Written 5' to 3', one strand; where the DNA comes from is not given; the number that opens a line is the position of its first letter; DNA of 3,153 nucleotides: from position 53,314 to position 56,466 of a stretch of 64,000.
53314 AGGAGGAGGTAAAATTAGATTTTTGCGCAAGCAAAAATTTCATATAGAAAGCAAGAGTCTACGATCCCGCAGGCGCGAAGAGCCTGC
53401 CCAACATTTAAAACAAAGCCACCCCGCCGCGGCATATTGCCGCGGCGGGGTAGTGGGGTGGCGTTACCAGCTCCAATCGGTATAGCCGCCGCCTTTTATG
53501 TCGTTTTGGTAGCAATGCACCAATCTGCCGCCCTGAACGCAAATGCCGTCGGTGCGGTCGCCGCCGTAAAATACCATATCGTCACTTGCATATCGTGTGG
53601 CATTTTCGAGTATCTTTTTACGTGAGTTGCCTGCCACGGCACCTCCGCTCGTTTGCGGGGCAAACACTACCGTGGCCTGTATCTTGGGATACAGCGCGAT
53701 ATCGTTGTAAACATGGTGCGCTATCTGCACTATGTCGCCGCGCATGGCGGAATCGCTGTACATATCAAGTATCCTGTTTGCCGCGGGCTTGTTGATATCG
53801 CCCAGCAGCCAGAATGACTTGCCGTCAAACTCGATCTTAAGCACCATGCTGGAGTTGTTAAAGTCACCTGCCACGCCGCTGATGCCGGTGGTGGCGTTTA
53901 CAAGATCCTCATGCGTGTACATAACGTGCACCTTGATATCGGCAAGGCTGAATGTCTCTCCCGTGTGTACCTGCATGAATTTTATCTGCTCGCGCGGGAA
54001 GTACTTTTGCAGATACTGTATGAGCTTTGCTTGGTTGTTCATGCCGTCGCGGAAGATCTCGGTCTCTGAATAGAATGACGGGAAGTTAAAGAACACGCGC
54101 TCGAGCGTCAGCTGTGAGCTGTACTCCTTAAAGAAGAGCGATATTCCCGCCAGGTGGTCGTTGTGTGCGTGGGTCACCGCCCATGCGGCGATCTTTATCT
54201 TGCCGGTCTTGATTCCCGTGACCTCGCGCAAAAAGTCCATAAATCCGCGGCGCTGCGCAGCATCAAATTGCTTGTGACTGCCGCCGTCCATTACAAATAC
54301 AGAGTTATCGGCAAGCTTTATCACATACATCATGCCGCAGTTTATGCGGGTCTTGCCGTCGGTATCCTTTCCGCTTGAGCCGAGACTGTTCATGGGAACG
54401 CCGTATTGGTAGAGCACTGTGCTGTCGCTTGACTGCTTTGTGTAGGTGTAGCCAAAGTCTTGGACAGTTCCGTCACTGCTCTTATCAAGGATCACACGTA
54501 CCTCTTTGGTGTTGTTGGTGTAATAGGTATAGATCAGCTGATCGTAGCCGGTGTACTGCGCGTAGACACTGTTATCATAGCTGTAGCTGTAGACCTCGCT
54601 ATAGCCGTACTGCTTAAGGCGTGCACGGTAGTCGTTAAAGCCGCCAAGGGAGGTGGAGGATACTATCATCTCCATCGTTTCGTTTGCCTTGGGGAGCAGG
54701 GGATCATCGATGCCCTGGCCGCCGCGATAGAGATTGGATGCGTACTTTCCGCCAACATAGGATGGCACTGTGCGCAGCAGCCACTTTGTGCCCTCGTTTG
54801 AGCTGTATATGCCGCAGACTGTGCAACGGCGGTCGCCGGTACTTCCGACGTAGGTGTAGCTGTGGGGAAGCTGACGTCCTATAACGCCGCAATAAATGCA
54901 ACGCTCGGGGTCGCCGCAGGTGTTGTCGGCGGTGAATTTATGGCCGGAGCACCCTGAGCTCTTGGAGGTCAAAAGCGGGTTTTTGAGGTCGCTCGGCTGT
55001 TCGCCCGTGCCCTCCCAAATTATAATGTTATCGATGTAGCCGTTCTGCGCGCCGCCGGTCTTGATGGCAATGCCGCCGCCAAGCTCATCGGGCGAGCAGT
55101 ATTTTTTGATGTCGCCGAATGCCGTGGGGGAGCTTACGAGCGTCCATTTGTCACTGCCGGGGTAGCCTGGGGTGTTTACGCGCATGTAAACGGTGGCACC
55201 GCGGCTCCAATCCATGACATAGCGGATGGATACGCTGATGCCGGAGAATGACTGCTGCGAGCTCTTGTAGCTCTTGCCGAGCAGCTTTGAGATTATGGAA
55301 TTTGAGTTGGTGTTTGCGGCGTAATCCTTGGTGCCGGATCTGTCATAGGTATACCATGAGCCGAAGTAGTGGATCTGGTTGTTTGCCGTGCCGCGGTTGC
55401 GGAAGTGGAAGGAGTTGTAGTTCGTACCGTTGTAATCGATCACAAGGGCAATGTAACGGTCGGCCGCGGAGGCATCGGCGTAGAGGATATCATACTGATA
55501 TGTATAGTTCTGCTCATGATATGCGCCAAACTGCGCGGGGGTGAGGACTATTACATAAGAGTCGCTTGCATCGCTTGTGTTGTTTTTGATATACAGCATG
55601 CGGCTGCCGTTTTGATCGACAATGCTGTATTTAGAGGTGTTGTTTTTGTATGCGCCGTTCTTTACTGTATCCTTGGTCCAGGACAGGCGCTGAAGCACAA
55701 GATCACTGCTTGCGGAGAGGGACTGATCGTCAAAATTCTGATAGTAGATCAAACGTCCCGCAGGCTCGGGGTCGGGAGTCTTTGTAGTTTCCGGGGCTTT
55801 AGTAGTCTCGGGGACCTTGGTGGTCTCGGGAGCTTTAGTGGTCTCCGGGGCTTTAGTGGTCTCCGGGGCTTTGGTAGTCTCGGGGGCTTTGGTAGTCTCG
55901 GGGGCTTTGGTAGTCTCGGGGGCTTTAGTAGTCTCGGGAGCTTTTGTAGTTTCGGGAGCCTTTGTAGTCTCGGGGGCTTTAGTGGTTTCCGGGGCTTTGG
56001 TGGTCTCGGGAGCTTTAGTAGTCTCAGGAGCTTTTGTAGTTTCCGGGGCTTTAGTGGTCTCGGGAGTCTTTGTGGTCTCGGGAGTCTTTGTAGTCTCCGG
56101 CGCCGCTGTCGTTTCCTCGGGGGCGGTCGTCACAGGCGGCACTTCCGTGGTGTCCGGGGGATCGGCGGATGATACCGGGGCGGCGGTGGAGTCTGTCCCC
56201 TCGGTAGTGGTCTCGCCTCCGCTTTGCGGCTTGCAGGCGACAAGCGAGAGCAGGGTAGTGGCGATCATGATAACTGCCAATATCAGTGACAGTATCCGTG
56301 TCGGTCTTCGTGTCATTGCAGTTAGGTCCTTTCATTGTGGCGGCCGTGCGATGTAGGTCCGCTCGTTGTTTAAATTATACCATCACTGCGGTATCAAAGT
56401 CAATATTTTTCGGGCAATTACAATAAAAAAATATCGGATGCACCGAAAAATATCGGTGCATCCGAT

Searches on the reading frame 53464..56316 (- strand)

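Call 8: search_protein_families(library=pfam, proteins=[window:53464-56316:-], max_evalue=0.01)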
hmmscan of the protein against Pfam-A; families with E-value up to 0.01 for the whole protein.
window:53464-56316:- (950 aa): 1 family
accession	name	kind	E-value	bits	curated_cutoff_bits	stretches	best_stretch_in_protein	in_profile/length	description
PF00753.33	Lactamase_B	-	0.0033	17.8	22.7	1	663-732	8-67/196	Metallo-beta-lactamase superfamily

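Call 64: search_protein_families(library=ncbifam, proteins=[window:53464-56316:-], max_evalue=0.01)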
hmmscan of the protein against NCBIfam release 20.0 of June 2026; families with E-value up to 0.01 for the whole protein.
window:53464-56316:- (950 aa): 13 families
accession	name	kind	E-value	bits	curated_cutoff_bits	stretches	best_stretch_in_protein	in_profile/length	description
NF040677.1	wall_bind_EntC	exception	9.4e-15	54.3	770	1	53-229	174-346/422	cell wall-binding protein EntC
NF040676.1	wall_bind_EntB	exception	3.6e-14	52.2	780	1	68-223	266-411/490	cell wall-binding protein EntB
NF038253.1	GBS_IgA_bnd_BAC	equivalog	5.9e-13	47.6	1700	2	102-182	829-909/1127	IgA Fc-binding protein BAC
TIGR00361.1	ComEC_Rec2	equivalog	9.4e-07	27.3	190.05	1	706-869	489-610/663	DNA internalization-related competence protein ComEC/Rec2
NF058524.1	6A-MBL_enzyme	equivalog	1e-06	28.2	220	1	658-730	4-78/346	anti-phage 6A-MBL system MBL-fold protein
TIGR00649.1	MG423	subfamily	0.0002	19.9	400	1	663-734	16-84/546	RNase J family beta-CASP ribonuclease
NF008580.0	PRK11539.1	equivalog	0.00027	19.4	969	1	818-881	619-681/758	ComEC family protein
NF033761.1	gliding_GltJ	equivalog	0.00075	18.7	450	1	10-173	371-530/671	adventurous gliding motility protein GltJ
NF058667.1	slr1353_fam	subfamily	0.0011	19.3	100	1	66-217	59-206/239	slr1353 family protein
NF047419.1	RNase_J1_RnjA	exception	0.0013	17.6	820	1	663-732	17-83/549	ribonuclease J1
NF041809.1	Avs1a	equivalog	0.0041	15.9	420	0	671-733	16-71/387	AVAST type 1 anti-phage system MBL fold metallo-hydrolase Avs1a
NF012229.1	bla_class_B_core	domain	0.0044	17.2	100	0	702-740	45-82/139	metallo-beta-lactamase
NF033909.1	opacity_OapA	exception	0.0065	15.8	400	1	11-180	137-309/422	opacity-associated protein OapA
